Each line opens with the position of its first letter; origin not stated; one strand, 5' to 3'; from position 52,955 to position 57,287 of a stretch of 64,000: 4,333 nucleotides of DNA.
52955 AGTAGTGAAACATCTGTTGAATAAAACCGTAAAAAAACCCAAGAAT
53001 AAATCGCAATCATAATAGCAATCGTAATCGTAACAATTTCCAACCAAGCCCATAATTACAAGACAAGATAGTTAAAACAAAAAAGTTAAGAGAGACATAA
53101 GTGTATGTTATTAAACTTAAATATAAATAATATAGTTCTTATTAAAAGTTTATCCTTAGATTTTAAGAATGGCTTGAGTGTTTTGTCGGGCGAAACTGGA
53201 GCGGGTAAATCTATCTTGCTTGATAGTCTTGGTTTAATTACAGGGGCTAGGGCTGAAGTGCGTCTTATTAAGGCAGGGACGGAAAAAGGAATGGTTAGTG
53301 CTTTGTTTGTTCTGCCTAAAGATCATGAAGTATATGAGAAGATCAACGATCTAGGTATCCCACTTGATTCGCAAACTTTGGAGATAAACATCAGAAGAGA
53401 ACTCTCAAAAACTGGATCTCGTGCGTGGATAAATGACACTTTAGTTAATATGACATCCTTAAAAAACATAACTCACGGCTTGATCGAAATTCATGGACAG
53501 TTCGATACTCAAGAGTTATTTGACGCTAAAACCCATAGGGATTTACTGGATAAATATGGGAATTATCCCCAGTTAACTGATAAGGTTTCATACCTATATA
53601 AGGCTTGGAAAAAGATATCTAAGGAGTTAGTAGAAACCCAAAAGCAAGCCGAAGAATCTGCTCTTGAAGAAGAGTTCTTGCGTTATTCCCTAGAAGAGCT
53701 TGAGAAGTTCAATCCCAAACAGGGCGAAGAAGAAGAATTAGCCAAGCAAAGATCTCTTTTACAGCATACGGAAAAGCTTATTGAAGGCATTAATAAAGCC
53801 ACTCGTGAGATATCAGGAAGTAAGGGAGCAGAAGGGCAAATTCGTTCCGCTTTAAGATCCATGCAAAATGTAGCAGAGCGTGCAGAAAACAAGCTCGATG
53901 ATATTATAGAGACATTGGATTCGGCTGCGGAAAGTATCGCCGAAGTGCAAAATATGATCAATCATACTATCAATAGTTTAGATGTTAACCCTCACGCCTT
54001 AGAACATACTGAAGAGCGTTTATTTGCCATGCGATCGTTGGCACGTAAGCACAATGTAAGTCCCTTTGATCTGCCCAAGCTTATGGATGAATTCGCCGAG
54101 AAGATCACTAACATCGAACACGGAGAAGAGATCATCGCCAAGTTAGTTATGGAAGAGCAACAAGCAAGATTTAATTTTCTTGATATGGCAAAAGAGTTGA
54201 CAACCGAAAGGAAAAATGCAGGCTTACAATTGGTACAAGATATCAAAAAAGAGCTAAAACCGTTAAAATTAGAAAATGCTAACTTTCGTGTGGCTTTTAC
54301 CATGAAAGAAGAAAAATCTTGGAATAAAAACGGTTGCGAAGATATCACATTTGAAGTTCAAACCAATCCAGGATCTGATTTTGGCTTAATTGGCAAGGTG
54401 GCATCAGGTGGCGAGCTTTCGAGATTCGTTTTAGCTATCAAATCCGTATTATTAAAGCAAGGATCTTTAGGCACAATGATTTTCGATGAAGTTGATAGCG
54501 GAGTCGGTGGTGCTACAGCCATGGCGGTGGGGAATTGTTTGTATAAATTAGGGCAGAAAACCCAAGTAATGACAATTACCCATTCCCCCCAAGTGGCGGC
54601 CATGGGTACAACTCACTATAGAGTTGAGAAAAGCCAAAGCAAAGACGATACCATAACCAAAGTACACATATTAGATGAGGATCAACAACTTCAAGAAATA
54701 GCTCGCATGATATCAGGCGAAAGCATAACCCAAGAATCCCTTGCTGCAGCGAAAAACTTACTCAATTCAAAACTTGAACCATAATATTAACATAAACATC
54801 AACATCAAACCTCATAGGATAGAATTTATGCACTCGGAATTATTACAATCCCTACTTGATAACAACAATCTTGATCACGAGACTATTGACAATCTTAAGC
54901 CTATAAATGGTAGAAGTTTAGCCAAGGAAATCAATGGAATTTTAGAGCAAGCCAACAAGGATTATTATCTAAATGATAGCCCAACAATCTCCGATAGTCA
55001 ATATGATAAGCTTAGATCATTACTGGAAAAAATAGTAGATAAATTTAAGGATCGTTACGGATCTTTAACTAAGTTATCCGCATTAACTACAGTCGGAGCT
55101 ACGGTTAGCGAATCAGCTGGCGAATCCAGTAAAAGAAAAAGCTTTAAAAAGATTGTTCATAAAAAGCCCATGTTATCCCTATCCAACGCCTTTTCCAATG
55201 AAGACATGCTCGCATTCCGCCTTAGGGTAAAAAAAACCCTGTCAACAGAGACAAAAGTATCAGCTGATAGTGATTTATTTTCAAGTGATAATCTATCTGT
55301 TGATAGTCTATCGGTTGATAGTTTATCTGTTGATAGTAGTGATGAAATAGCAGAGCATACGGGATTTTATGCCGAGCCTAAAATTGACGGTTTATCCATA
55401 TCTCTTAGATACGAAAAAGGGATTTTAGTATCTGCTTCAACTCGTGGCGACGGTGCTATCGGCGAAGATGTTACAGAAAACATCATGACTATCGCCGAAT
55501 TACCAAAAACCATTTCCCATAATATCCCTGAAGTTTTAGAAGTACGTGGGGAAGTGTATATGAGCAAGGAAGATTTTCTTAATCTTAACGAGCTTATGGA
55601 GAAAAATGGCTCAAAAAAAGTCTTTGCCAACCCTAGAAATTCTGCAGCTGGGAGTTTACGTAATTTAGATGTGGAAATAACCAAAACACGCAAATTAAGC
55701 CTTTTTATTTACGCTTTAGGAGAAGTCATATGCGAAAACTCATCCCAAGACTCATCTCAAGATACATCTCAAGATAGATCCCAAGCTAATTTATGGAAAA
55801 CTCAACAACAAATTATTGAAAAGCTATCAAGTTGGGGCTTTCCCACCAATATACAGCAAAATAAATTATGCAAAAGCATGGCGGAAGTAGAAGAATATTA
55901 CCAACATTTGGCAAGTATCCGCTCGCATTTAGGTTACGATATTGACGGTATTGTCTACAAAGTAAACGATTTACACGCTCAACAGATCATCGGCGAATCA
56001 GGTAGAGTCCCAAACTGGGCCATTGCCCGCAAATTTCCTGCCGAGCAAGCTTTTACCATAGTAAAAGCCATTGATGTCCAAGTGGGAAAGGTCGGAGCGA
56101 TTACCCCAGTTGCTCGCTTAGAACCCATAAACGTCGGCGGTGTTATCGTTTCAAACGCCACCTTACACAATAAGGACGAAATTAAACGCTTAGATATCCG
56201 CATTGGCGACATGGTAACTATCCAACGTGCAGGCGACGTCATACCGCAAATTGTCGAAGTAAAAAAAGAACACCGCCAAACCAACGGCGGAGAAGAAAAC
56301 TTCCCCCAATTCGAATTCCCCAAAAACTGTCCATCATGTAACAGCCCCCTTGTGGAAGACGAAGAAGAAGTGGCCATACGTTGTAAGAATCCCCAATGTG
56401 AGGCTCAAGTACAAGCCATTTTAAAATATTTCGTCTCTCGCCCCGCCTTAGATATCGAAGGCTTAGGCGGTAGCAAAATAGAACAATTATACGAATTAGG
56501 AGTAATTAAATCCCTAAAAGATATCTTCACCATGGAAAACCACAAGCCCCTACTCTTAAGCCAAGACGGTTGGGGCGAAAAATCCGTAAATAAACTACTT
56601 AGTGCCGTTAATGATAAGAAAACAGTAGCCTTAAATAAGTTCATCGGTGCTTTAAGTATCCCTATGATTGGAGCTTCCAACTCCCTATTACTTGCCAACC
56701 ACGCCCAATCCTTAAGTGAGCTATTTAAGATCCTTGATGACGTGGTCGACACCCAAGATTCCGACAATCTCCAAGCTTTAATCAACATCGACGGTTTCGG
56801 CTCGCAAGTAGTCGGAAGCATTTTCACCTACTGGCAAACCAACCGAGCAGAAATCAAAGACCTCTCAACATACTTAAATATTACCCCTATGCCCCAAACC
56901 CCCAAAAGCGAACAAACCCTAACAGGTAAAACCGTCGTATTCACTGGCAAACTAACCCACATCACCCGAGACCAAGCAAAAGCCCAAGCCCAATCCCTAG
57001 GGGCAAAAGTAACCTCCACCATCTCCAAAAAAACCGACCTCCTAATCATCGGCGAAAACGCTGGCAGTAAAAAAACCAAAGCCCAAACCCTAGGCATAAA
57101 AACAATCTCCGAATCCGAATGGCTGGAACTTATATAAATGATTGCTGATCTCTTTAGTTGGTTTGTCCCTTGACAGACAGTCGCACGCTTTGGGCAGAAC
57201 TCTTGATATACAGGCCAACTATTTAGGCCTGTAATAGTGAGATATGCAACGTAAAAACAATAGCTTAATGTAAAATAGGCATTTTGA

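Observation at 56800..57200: Coding-strand A/C enrichment at gene 3' ends that flips to G/T at the repeat core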

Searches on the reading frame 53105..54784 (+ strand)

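Call 11: search_protein_families(library=pfam, proteins=[window:53105-54784:+])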
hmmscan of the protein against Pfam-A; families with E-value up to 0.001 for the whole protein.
window:53105-54784:+ (559 aa): 3 families
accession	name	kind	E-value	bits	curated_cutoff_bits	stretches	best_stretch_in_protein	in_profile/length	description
PF02463.25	SMC_N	-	7.5e-12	45.6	40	1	13-512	13-216/220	RecF/RecN/SMC N terminal domain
PF13476.12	AAA_23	-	1.8e-08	35.7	27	1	5-235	2-199/201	AAA domain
PF13175.12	AAA_15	-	1.7e-05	25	32.1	1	2-285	3-274/374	AAA ATPase domain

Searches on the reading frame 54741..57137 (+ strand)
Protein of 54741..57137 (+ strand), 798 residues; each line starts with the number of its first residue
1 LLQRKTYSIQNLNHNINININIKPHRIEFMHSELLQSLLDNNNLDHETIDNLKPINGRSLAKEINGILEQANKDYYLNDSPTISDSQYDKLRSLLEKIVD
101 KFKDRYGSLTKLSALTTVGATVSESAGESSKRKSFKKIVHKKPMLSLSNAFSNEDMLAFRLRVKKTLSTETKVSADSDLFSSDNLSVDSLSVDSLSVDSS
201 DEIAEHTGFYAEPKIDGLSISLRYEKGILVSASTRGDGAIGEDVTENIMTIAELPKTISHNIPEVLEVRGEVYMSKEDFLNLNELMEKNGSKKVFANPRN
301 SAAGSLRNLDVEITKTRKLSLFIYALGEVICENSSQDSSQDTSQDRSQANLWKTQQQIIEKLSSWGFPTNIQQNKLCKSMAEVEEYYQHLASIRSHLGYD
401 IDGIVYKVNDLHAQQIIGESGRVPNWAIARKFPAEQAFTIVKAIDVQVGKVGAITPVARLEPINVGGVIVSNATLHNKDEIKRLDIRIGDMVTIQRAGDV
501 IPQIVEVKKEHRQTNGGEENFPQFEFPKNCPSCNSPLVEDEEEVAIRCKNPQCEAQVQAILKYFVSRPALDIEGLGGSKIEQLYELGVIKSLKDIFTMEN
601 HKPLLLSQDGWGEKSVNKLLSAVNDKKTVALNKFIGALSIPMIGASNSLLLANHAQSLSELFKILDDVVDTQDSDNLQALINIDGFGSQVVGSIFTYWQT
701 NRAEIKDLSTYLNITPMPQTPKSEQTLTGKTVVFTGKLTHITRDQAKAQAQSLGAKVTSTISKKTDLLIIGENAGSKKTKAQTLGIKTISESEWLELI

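Call 11: search_protein_families(library=pfam, proteins=[window:54741-57137:+])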
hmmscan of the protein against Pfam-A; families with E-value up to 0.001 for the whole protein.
window:54741-57137:+ (798 aa): 5 families
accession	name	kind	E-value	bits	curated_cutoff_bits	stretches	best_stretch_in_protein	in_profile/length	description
PF01653.23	DNA_ligase_aden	-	3.6e-79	266.3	27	2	202-435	37-253/253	NAD-dependent DNA ligase adenylation domain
PF03120.22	DNA_ligase_OB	-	1.4e-32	111.8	32.9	1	439-514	2-77/79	NAD-dependent DNA ligase OB-fold domain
PF00533.33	BRCT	-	7.4e-15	55.4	21.3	1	725-798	4-78/78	BRCA1 C Terminus (BRCT) domain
PF03119.21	DNA_ligase_ZBD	-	1.4e-08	34.9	25.8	1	529-555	1-27/27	NAD-dependent DNA ligase C4 zinc finger domain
PF12738.14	PTCB-BRCT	-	0.00035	21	22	1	742-790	12-60/63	twin BRCT domain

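Call 13: find_homologous_proteins(query=window:54828-57134:+, max_evalue=1e-30)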
Query window:54828-57134:+ (769 aa): 8000 proteins with E <= 1e-30 among 8000 candidates; the best 120 are listed.
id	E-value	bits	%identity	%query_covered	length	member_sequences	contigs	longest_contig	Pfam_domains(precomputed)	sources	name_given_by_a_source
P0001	0.0e+0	1686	100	100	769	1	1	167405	PF03120.23,PF01653.24,PF00533.34,PF03119.22,PF22745.3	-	-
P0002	6.0e-179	615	46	96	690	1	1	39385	PF12826.14,PF03120.23,PF01653.24,PF00533.34,PF03119.22,PF22745.3,PF12738.14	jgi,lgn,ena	-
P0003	8.2e-179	614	46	96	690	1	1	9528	PF12826.14,PF03120.23,PF01653.24,PF00533.34,PF03119.22,PF22745.3,PF12738.14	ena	-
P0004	6.6e-176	605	45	98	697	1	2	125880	PF12826.14,PF03120.23,PF14520.13,PF01653.24,PF00533.34,PF03119.22,PF22745.3,PF12738.14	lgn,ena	-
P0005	6.3e-175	602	46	96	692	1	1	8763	PF12826.14,PF03120.23,PF01653.24,PF00533.34,PF03119.22,PF22745.3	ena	-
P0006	7.4e-175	601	45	96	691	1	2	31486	PF12826.14,PF03120.23,PF01653.24,PF00533.34,PF03119.22,PF22745.3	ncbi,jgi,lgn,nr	ncbi:MAG: NAD-dependent DNA ligase LigA [Rhodospirillales bacterium]|nr:NAD-dependent DNA ligase Lig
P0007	1.3e-174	600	46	96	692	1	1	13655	PF12826.14,PF03120.23,PF14520.13,PF01653.24,PF00533.34,PF03119.22,PF22745.3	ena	-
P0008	1.1e-173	597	45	98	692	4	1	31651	PF12826.14,PF03120.23,PF14520.13,PF01653.24,PF00533.34,PF03119.22,PF22745.3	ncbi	-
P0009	1.7e-173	597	46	94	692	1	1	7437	PF12826.14,PF03120.23,PF01653.24,PF00533.34,PF03119.22,PF22745.3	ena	-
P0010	2.3e-173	596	46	96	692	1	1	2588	PF12826.14,PF03120.23,PF14520.13,PF01653.24,PF00533.34,PF03119.22,PF22745.3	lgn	-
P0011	2.4e-173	596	46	96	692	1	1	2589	PF12826.14,PF03120.23,PF01653.24,PF00533.34,PF03119.22,PF22745.3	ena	-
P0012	2.6e-173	596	46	96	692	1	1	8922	PF12826.14,PF03120.23,PF01653.24,PF00533.34,PF03119.22,PF22745.3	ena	-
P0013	3.0e-173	596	46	96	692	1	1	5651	PF12826.14,PF03120.23,PF01653.24,PF00533.34,PF03119.22,PF22745.3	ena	-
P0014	4.0e-173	596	46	96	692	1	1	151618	PF12826.14,PF03120.23,PF01653.24,PF00533.34,PF03119.22,PF22745.3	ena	-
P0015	4.0e-173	596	46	96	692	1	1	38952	PF12826.14,PF03120.23,PF14520.13,PF01653.24,PF00533.34,PF03119.22,PF22745.3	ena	-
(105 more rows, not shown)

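Call 14: find_encoding_contigs(protein=P0001, flank=10000, max_places=4)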
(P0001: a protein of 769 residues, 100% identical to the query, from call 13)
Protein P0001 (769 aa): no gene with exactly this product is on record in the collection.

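Call 26: find_encoding_contigs(protein=P0002, flank=10000, max_places=2)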
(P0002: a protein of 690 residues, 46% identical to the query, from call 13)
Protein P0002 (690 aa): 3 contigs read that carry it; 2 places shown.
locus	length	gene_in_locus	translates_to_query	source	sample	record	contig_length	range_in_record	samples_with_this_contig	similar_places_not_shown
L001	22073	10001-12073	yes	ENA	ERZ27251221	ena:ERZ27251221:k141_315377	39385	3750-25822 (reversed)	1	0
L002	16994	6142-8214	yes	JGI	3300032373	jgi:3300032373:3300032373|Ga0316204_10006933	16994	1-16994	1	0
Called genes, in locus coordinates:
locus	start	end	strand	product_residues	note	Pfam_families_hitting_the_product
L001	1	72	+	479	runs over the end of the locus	PF01225:Mur_ligase, PF08245:Mur_ligase_M, PF02875:Mur_ligase_C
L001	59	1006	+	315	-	PF01565:FAD_binding_4, PF02873:MurB_C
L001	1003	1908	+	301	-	PF01820:Dala_Dala_lig_N, PF02655:ATP-grasp_3, PF02786:CPSase_L_D2 (weak), PF07478:Dala_Dala_lig_C, PF13535:ATP-grasp_4 (faint)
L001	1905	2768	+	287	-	PF08478:POTRA_1, PF03799:FtsQ_DivIB_C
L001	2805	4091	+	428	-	PF14450:FtsA (weak), PF11104:PilM_2 (faint), PF02491:SHS2_FTSA, PF06277:EutA (weak), PF06723:MreB_Mbl, PF14450:FtsA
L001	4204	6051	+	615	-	PF00091:Tubulin, PF12327:FtsZ_C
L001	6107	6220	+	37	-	-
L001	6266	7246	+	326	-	PF03331:LpxC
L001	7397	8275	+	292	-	PF13512:TPR_18, PF07719:TPR_2 (faint), PF13428:TPR_14 (faint), PF13525:YfiO, PF13432:TPR_16 (faint), PF14559:TPR_19 (faint), PF13174:TPR_6 (faint)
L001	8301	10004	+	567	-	PF02463:SMC_N, PF13476:AAA_23 (weak), PF13304:AAA_21 (faint)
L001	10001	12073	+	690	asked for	PF22745:Nlig-Ia, PF01653:DNA_ligase_aden, PF03120:OB_DNA_ligase, PF03119:DNA_ligase_ZBD, PF12826:HHH_2, PF00533:BRCT, PF12738:PTCB-BRCT (faint)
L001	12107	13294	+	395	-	PF01557:FAA_hydrolase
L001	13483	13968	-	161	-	PF00430:ATP-synt_B, PF05405:Mt_ATP-synt_B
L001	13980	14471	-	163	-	PF02326:YMF19, PF00430:ATP-synt_B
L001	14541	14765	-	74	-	PF00137:ATP-synt_C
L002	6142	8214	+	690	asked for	PF22745:Nlig-Ia, PF01653:DNA_ligase_aden, PF03120:OB_DNA_ligase, PF03119:DNA_ligase_ZBD, PF12826:HHH_2, PF00533:BRCT, PF12738:PTCB-BRCT (faint)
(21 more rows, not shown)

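Call 27: find_encoding_contigs(protein=P0004, flank=10000, max_places=2)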
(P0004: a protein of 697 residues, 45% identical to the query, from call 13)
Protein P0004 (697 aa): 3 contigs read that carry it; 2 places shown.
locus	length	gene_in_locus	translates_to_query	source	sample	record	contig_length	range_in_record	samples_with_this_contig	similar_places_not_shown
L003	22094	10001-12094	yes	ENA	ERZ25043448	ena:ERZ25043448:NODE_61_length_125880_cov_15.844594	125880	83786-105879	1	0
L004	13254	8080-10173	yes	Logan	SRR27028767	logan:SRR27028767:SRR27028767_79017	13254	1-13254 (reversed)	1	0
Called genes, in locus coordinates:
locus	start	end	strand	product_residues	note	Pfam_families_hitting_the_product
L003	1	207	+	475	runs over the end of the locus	PF01225:Mur_ligase, PF08245:Mur_ligase_M, PF02875:Mur_ligase_C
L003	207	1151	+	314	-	PF01565:FAD_binding_4, PF02873:MurB_C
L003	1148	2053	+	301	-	PF01820:Dala_Dala_lig_N, PF02655:ATP-grasp_3, PF07478:Dala_Dala_lig_C, PF13535:ATP-grasp_4 (faint)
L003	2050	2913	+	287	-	PF08478:POTRA_1, PF03799:FtsQ_DivIB_C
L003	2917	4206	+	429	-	PF11104:PilM_2 (faint), PF02491:SHS2_FTSA, PF06723:MreB_Mbl (weak), PF14450:FtsA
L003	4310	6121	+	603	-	PF00091:Tubulin, PF12327:FtsZ_C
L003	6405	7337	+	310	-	PF03331:LpxC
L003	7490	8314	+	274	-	PF13512:TPR_18, PF13525:YfiO, PF12895:ANAPC3 (faint), PF13174:TPR_6 (faint), PF13428:TPR_14 (faint), PF13432:TPR_16 (faint), PF14559:TPR_19 (faint)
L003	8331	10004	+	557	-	PF02463:SMC_N, PF13476:AAA_23 (weak), PF13304:AAA_21 (faint)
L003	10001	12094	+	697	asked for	PF22745:Nlig-Ia, PF01653:DNA_ligase_aden, PF03120:OB_DNA_ligase, PF03119:DNA_ligase_ZBD, PF14520:HHH_5 (faint), PF12826:HHH_2, PF00533:BRCT, PF12738:PTCB-BRCT (faint)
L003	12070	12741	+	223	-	PF00929:RNase_T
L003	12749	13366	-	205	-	PF00027:cNMP_binding, PF13545:HTH_Crp_2 (faint)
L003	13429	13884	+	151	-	-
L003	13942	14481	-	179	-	PF05405:Mt_ATP-synt_B, PF00430:ATP-synt_B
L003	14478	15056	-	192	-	PF28006:HpsJ (weak), PF02326:YMF19, PF00430:ATP-synt_B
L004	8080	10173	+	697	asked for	PF22745:Nlig-Ia, PF01653:DNA_ligase_aden, PF03120:OB_DNA_ligase, PF03119:DNA_ligase_ZBD, PF14520:HHH_5 (faint), PF12826:HHH_2, PF00533:BRCT, PF12738:PTCB-BRCT (faint)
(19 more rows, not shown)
